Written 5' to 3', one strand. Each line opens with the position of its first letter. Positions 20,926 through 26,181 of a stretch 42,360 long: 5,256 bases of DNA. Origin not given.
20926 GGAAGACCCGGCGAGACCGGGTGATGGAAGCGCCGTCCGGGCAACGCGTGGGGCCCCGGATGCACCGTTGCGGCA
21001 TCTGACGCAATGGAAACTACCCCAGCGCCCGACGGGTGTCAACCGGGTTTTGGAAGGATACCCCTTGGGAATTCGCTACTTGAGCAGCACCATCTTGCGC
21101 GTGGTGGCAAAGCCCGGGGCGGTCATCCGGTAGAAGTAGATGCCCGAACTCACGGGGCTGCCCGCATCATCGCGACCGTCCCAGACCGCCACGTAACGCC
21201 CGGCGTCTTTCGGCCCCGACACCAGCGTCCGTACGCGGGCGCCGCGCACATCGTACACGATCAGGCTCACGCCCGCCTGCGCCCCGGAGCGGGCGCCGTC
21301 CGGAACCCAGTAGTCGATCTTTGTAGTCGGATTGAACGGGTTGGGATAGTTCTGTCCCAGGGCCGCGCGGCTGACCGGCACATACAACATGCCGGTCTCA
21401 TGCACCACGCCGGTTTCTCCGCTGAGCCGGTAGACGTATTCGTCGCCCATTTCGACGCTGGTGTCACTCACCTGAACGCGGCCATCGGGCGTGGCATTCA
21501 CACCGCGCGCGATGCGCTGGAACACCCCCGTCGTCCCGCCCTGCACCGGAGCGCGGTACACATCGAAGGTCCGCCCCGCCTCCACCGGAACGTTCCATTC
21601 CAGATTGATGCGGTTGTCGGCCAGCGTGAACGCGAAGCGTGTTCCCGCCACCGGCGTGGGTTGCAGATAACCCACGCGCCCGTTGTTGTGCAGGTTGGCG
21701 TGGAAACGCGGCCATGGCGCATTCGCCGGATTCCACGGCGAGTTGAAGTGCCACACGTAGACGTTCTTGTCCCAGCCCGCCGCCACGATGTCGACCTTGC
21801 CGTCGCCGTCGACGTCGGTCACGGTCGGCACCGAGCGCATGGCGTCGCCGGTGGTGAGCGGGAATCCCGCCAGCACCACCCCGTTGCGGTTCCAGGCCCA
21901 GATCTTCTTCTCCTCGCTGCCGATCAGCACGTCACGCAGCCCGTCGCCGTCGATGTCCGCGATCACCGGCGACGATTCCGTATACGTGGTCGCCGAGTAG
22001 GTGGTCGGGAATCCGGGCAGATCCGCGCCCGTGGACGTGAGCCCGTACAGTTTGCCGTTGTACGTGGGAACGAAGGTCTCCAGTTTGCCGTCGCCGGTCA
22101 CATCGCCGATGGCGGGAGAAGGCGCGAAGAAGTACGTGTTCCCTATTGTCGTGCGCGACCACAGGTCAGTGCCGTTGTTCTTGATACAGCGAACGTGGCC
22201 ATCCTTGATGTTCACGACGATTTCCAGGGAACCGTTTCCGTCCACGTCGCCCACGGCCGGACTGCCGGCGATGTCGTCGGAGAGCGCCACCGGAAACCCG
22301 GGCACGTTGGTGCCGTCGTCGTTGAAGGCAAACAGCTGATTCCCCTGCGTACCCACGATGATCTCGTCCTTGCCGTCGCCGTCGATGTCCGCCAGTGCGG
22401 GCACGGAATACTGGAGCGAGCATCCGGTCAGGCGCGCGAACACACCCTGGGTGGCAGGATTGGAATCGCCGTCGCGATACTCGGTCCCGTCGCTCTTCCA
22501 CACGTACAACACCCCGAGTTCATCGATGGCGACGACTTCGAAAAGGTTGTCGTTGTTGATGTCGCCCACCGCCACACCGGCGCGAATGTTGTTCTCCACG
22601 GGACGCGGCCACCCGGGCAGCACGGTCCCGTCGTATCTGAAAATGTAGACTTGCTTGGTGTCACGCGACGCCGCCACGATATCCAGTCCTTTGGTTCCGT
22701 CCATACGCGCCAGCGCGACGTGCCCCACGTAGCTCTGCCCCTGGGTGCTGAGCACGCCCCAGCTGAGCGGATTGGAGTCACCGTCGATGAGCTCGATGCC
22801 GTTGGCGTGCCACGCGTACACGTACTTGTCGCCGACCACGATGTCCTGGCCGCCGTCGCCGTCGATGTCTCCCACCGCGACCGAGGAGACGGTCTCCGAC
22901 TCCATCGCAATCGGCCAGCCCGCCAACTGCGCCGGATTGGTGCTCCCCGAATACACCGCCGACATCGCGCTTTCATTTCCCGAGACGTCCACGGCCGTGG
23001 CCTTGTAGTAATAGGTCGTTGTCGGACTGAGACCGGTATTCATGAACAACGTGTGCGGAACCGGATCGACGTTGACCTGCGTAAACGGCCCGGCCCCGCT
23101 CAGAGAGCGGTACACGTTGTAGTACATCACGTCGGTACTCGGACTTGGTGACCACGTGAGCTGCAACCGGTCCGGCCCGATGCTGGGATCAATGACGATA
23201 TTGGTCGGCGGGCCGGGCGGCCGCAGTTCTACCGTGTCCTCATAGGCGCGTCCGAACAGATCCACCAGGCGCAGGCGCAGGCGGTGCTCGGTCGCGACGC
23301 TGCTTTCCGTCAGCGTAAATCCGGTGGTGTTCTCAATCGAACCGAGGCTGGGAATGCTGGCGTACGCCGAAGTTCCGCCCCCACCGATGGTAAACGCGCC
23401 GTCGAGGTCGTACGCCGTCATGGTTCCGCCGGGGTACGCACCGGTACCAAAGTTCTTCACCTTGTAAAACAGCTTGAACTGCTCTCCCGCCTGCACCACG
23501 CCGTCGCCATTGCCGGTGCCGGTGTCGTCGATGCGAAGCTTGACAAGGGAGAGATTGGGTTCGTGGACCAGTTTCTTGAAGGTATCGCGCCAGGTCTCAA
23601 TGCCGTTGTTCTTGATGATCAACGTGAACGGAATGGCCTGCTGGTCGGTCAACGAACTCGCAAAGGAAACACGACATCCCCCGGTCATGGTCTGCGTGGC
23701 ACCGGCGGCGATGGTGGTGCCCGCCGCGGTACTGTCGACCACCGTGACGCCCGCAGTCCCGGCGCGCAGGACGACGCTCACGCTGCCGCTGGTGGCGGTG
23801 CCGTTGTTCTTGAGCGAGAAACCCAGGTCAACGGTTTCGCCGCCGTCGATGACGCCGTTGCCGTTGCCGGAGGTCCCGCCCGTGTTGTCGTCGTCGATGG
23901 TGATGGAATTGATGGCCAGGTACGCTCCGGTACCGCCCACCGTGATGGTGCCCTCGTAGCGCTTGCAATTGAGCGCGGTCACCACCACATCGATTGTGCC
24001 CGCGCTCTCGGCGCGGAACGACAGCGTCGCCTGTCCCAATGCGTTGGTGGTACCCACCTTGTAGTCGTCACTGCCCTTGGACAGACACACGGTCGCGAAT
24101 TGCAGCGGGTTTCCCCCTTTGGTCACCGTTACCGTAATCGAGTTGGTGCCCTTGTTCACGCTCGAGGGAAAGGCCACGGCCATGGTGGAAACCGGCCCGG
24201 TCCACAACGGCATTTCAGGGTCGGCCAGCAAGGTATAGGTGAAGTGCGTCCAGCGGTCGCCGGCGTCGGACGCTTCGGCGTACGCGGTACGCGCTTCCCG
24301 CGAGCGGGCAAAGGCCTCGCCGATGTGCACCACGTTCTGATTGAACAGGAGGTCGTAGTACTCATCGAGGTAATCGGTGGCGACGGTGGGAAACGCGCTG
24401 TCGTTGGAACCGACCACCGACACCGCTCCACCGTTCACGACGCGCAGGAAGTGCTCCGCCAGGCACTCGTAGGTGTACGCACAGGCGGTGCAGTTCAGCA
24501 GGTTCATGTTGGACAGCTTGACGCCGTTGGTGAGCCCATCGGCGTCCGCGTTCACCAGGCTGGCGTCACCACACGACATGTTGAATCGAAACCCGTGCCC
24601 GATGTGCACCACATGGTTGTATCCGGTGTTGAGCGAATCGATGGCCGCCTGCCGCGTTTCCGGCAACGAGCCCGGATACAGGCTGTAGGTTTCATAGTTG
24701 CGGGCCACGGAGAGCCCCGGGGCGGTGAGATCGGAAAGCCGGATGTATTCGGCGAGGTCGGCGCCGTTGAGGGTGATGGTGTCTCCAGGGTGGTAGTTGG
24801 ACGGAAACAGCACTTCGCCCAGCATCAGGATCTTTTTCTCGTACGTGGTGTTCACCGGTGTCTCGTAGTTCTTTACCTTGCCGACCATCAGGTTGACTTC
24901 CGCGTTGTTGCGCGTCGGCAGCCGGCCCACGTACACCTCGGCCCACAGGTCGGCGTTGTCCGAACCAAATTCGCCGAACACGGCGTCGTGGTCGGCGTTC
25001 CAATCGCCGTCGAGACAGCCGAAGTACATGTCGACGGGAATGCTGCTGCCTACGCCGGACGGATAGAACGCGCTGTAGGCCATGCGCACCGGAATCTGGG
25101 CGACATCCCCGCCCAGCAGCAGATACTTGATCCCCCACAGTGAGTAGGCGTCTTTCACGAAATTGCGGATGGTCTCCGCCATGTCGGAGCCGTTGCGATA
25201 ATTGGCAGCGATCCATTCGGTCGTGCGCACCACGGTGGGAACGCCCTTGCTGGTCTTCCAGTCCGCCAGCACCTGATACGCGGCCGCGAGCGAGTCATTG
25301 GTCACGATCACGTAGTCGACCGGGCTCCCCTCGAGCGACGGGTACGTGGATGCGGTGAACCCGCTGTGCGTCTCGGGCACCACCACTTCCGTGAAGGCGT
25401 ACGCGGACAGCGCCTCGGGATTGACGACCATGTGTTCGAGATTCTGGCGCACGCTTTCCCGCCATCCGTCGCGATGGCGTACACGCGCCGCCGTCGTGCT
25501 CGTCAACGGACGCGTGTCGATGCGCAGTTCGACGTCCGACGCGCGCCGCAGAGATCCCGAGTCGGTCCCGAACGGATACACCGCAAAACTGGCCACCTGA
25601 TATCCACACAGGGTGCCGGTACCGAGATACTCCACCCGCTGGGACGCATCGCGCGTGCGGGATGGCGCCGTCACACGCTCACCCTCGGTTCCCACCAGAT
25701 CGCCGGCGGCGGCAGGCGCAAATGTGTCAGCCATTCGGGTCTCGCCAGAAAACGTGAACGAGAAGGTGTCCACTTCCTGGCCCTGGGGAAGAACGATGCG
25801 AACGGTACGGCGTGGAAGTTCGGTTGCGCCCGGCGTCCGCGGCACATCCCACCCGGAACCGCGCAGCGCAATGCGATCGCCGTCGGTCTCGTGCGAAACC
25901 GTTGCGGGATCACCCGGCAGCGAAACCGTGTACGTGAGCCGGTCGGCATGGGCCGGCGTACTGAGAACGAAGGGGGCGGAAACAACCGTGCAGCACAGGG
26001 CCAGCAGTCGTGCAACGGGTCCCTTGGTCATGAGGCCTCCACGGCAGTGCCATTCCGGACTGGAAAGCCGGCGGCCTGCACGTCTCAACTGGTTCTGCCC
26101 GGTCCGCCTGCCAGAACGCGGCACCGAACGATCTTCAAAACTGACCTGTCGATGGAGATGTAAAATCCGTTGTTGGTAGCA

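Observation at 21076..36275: Tandem array of three ~5-kb paralogues: gingipain-like C25 protease fused to an FG-GAP propeller and a T9SS-type sorting domain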

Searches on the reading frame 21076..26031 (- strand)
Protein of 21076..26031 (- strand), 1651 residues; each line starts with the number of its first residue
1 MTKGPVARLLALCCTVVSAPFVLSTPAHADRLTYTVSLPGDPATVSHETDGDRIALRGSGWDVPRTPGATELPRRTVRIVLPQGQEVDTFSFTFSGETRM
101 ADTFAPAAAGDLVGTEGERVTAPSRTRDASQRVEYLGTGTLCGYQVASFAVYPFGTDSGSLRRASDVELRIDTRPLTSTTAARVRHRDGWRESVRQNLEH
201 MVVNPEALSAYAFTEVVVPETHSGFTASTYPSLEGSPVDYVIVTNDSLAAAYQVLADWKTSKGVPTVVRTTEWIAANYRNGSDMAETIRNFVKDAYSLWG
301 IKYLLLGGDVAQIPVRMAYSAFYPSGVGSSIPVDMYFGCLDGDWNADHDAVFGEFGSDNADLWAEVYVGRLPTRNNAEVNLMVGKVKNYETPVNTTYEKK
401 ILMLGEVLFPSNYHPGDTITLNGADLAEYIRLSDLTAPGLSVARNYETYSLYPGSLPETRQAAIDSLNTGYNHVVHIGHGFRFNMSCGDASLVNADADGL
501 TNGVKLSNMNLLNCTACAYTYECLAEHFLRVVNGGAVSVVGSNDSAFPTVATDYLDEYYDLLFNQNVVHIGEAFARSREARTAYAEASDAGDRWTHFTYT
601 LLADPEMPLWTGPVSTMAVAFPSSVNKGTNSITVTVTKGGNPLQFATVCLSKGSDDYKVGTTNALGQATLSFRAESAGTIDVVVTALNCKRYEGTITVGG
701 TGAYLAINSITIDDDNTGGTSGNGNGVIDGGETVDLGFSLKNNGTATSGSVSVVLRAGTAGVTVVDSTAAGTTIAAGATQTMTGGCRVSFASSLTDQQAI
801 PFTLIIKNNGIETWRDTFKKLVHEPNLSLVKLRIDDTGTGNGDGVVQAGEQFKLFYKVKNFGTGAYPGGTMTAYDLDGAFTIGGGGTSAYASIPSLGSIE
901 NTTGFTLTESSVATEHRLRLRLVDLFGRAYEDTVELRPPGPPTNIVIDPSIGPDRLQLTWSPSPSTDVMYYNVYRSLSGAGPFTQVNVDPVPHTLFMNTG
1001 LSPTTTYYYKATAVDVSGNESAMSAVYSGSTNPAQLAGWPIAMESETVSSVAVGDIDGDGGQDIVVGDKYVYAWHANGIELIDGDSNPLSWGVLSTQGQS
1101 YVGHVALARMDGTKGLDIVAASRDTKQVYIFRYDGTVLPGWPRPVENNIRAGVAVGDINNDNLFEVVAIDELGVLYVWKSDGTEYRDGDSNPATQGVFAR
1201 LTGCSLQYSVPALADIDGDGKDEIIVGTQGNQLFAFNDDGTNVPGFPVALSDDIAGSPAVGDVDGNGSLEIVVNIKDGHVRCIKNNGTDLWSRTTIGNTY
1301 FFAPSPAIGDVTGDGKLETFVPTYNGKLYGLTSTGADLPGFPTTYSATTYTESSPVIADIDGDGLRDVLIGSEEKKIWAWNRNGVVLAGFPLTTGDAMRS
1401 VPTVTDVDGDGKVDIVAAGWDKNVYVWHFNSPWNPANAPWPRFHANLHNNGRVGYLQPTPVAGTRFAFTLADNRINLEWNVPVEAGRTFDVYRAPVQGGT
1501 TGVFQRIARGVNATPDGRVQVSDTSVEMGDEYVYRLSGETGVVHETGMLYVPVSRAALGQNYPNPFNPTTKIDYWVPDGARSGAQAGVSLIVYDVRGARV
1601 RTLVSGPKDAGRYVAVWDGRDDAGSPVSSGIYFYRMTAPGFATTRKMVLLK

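Call 4: search_protein_families(library=pfam, proteins=[window:21076-26031:-], max_evalue=0.01)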
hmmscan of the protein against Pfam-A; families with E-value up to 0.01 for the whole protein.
window:21076-26031:- (1651 aa): 11 families
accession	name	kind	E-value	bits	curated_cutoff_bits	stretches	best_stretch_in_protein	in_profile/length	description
PF01364.23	Peptidase_C25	-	3.4e-57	194.8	23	1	240-609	1-374/374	Peptidase family C25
PF13517.12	FG-GAP_3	-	5e-29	101.1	26.9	5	1359-1416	1-60/61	FG-GAP-like repeat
PF01839.29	FG-GAP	-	7.3e-18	64.5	22.1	2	1211-1231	5-25/37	FG-GAP repeat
PF25292.1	Beta-prop_CGLA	-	3.3e-10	40.4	26.8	0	1260-1292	36-68/316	Lambda-carrageenase beta-propeller domain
PF13860.13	FlgD_ig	-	5.5e-10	39.5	27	1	1588-1638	25-75/79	FlgD Ig-like domain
PF14783.12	BBS2_Mid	-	1.7e-09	38.2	27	0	1212-1239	3-30/108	Ciliary BBSome complex subunit 2, middle region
PF00041.27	fn3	-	1.1e-07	32.4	25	1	941-1022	2-76/84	Fibronectin type III domain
PF15907.11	Itfg2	-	5.1e-07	29.7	27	0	1151-1236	18-103/330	Integrin-alpha FG-GAP repeat-containing protein 2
PF03785.20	Peptidase_C25_C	-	4.7e-06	26.8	25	1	616-693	3-75/79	Peptidase family C25, C terminal ig-like domain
PF02369.22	Big_1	-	0.00057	20.4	34.9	1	626-687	15-81/93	Bacterial Ig-like domain (group 1)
PF07705.17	CARDB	-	0.00065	20.3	22.7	0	730-782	17-65/101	CARDB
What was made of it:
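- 24205..25314 (-): A: C25 domain (aa 240-609). PF01364 E 3.4e-57 (call 4).
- On Peptidase family C25 (gingipain family, clan CD): PF03785 is at or near its cut-off (call 4).
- C25 identity: PF01364 E 1e-57 to 1e-61 (call 4). The generic Peptidase_C25 model scores twice as high (call 4).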

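Call 5: search_protein_families(library=ncbifam, proteins=[window:21076-26031:-], max_evalue=0.01)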
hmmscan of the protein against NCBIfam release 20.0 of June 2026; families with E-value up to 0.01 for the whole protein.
window:21076-26031:- (1651 aa): 8 families
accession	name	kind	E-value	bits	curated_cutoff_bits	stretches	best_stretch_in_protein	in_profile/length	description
NF052323.1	T9SSA_dep_M6i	equivalog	5.6e-32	110.7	600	3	1304-1466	787-950/1043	T9SS-dependent M6-like inactivated metalloprotease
NF033707.1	T9SS_sortase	equivalog_domain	5.7e-25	87.2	420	2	229-610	360-733/1095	type IX secretion system sortase PorU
NF052324.1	PorU_rel_Nterm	equivalog_domain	1.8e-13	49.6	450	1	226-608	386-764/879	putative type IX secretion system sortase PorU2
TIGR03900.1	prc_long_Delta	hypoth_equivalog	9e-11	40.5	660.95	2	832-866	672-706/973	MXAN_5808 family serine peptidase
TIGR04183.1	Por_Secre_tail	domain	3.6e-05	23.7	23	1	1562-1648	2-70/72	T9SS type A sorting domain-containing protein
NF009276.0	PRK12633.1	equivalog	7.9e-05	22.5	383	1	1583-1638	126-181/234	flagellar basal body rod modification protein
NF005176.1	PRK06655.1-1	equivalog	0.00013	22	230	1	1586-1638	97-149/197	flagellar hook assembly protein FlgD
NF052506.1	PA5033_fam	subfamily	0.0078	15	100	0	1044-1238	156-280/284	PA5033 family protein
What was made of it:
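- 21088..21348 (-): A: T9SS type-A C-terminal domain (aa 1562-1648). TIGR04183 23.7 bits against a cut-off of 23 (call 5).
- Sorting domain: TIGR04183 is above its cut-off in all three proteins (call 5). The NCBIfam PorU model NF033707 and the PorU2 model NF052324 give hits over the C25 domain, E 1e-25 to 1e-27 and 1e-9 to 1e-13 (call 5). TIGR04183 passes its curated cut-off in all three proteins (call 5).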

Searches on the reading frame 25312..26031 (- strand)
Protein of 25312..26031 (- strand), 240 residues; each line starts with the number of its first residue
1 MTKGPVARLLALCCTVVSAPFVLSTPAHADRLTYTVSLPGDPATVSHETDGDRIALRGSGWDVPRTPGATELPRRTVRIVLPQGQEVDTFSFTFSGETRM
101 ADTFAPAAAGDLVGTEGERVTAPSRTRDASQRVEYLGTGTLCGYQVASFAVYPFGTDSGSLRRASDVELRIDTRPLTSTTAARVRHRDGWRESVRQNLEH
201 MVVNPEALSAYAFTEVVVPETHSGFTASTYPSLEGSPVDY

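Call 35: search_protein_families(library=pfam, proteins=[window:25312-26031:-], max_evalue=10)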
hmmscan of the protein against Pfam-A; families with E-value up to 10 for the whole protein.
window:25312-26031:- (240 aa): 0 families
